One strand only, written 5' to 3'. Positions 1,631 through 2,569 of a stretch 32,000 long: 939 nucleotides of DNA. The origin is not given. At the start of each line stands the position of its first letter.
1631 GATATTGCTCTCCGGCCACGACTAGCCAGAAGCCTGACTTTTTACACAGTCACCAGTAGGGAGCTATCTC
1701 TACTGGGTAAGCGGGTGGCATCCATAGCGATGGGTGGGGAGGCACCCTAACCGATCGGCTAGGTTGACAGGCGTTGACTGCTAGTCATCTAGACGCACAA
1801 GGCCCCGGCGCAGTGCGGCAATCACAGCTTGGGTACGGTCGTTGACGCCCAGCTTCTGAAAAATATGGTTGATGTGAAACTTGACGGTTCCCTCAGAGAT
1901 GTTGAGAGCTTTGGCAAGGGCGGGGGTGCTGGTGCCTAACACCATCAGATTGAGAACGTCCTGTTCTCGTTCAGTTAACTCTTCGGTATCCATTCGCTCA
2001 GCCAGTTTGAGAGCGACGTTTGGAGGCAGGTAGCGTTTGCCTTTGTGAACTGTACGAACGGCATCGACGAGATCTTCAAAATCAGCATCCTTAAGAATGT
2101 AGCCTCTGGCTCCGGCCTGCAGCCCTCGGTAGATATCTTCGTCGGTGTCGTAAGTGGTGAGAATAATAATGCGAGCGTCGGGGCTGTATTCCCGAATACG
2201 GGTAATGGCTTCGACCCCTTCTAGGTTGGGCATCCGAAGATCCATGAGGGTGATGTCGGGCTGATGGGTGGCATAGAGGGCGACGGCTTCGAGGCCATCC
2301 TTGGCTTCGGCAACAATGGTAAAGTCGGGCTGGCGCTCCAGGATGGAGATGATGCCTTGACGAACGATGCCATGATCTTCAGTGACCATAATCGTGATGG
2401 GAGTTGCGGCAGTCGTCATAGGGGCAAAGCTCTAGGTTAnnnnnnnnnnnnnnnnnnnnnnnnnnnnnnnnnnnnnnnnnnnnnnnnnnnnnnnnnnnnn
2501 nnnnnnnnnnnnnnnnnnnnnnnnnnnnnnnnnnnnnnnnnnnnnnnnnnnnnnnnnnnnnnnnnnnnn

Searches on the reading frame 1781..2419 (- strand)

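Call 46: search_protein_families(library=pfam, proteins=[window:1781-2419:-], max_evalue=0.001)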
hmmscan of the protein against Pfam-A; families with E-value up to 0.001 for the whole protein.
window:1781-2419:- (212 aa): 4 families
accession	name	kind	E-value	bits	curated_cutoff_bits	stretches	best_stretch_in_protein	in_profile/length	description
PF00072.30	Response_reg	-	1.3e-28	99.8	30.2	1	10-122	1-111/111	Response regulator receiver domain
PF00196.25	GerE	-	3.5e-18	65.4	23.5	1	147-201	2-56/57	Bacterial regulatory proteins, luxR family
PF08281.18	Sigma70_r4_2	-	6.2e-07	29.4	25.7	1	146-190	9-54/54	Sigma-70, region 4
PF04545.22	Sigma70_r4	-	0.00054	19.9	24.1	0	147-190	4-48/50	Sigma-70, region 4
